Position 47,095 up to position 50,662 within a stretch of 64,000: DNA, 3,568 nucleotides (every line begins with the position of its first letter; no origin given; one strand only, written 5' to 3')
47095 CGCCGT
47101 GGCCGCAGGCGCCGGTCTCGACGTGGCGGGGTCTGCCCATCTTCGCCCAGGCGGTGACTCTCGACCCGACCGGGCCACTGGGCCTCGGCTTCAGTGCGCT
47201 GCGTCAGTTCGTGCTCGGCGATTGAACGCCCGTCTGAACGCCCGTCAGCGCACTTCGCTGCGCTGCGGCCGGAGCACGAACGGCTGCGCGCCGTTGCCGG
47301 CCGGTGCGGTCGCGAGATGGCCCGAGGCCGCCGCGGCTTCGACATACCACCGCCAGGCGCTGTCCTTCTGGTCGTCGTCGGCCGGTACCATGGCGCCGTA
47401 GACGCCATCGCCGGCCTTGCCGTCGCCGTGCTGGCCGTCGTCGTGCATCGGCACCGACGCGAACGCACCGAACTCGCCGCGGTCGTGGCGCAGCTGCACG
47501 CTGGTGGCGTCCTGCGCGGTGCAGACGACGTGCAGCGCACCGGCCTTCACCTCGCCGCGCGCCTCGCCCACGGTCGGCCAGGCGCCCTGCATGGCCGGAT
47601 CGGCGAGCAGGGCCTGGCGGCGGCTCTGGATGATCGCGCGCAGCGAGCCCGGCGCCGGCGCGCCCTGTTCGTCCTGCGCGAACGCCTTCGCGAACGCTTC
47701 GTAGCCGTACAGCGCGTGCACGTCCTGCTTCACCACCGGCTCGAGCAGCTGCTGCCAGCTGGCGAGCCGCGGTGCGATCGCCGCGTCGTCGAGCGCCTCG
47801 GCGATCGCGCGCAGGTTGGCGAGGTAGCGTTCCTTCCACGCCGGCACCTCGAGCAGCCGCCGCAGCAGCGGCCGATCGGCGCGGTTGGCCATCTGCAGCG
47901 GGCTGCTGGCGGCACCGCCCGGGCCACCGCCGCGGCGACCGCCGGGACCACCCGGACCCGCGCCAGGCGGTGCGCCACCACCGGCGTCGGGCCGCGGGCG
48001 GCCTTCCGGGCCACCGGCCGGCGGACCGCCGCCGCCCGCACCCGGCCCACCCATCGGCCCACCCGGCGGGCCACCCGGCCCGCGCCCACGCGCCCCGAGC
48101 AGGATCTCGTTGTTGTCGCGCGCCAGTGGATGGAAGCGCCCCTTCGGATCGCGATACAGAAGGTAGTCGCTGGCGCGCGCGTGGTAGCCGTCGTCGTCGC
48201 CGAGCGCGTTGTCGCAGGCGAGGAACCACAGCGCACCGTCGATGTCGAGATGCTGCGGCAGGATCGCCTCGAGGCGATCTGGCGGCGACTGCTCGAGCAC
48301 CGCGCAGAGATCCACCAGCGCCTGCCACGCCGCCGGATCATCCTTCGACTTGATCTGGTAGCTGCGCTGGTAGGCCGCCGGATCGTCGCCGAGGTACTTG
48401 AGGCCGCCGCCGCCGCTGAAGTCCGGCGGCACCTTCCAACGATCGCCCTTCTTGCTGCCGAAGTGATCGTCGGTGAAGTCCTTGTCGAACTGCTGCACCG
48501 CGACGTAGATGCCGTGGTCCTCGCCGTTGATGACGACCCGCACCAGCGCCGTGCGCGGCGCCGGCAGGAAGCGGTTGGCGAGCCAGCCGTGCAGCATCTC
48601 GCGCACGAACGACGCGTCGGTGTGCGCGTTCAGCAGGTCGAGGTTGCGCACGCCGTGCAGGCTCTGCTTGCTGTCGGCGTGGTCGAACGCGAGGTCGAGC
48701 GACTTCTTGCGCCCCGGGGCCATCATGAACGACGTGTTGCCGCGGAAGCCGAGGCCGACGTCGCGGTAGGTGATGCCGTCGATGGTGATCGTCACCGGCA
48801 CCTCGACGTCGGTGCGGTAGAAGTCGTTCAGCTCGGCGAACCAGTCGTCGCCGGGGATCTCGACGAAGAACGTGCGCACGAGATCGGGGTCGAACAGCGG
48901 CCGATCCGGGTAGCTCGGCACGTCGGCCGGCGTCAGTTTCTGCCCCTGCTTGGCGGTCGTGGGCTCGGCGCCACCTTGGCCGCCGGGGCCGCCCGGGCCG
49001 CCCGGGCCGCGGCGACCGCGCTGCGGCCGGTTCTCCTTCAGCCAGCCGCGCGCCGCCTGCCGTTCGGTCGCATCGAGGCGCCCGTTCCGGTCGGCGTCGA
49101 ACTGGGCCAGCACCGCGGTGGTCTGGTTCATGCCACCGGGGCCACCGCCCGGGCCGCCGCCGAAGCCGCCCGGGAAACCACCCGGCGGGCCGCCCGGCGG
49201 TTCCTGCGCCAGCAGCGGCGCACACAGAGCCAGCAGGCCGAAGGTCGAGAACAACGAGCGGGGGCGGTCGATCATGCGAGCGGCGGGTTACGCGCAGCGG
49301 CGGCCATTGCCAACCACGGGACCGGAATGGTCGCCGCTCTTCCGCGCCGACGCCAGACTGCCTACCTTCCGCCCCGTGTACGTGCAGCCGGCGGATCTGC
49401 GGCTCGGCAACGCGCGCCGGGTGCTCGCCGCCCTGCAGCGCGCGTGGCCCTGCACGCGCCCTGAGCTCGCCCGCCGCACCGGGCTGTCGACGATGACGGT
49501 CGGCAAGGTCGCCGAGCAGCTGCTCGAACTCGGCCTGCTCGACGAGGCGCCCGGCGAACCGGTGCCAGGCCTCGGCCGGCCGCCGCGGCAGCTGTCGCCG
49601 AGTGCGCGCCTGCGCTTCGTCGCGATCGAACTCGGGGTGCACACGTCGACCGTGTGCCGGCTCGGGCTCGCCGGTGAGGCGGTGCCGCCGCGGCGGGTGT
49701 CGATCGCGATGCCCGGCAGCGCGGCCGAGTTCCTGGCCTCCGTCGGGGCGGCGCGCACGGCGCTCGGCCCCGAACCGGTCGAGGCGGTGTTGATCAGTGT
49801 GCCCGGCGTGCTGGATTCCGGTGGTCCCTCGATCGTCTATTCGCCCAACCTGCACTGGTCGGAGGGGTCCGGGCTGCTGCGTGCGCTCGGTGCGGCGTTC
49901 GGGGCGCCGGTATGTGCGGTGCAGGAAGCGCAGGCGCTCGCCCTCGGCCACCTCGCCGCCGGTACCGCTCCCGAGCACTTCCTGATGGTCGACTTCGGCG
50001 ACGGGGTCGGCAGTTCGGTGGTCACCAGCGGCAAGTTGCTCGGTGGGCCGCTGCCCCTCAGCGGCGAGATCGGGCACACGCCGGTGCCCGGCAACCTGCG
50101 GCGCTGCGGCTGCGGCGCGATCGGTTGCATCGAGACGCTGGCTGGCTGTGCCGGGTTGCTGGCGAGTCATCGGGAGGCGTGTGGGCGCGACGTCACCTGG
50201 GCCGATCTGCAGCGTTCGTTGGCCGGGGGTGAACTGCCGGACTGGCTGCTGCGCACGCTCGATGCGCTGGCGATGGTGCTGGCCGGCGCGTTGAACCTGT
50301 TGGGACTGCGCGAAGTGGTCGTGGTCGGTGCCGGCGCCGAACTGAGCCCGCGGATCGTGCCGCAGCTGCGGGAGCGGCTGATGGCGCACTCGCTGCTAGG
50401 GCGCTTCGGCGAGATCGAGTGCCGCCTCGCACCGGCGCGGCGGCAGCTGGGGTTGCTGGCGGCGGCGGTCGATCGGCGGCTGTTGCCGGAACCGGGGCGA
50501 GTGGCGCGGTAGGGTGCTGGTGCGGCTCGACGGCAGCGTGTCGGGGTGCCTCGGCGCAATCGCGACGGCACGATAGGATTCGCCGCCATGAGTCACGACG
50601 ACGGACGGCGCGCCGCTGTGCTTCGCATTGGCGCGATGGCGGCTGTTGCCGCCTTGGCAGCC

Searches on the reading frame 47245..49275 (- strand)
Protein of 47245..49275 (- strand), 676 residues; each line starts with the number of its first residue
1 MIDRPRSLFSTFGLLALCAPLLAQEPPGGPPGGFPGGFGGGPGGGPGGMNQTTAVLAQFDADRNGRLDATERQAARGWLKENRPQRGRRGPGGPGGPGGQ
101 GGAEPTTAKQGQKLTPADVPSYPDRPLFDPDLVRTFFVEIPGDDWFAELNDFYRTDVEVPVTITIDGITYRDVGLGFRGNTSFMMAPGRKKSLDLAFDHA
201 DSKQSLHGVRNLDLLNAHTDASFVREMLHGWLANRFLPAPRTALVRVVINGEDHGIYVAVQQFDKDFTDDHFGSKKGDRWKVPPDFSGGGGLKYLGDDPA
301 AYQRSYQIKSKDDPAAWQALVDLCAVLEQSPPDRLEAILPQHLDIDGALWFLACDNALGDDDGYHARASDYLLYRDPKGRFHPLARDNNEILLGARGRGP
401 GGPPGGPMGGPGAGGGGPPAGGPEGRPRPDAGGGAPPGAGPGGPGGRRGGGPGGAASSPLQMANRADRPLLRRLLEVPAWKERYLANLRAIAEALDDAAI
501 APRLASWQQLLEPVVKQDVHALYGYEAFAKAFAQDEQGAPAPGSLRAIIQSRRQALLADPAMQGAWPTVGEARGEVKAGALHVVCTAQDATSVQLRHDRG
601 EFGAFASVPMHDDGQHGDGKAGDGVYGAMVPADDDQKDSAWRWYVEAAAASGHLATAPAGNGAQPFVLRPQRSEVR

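Call 30: search_protein_families(library=ncbifam, proteins=[window:47245-49275:-], max_evalue=0.00001)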
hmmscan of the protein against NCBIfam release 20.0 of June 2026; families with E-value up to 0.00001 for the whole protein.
window:47245-49275:- (676 aa): 1 family
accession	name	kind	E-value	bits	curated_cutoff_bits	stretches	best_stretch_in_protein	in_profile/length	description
NF041940.1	choice_anch_X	domain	1.8e-09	37.1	25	1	608-633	1-26/37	choice-of-anchor X domain-containing protein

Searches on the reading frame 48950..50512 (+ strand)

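Call 30: search_protein_families(library=ncbifam, proteins=[window:48950-50512:+], max_evalue=0.00001)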
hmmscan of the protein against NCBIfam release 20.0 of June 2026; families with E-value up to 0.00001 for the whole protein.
window:48950-50512:+ (520 aa): 9 families
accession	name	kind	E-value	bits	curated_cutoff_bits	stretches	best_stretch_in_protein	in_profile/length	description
NF047937.1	TransRegNagC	equivalog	1.8e-16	60.4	650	1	158-409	16-273/399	DNA-binding transcriptional regulator NagC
NF049930.1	TransRegMlc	equivalog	3.6e-16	59.5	530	1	154-409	17-279/405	sugar metabolism global transcriptional regulator Mlc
NF007251.0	PRK09698.1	equivalog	5.7e-16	58.6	253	1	275-460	62-246/304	allose kinase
TIGR00744.1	ROK_glcA_fam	subfamily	9.4e-16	58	260.35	1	277-405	58-188/318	ROK family glucokinase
NF003461.0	PRK05082.1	subfamily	1.4e-15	57.4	283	1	277-507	56-284/291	N-acetylmannosamine kinase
NF047821.1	NactlManKinNanK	equivalog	8.3e-15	55.1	450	1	281-506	60-283/288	N-acetylmannosamine kinase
NF007108.0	PRK09557.1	equivalog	4.4e-12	45.9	443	1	265-485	48-276/303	fructokinase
NF009835.0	PRK13310.1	equivalog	1.4e-10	41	380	1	280-482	60-274/303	N-acetylglucosamine kinase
NF045551.1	GK_Pyrobac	equivalog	9.8e-08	31.6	500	1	278-461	49-233/294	ATP-dependent glucokinase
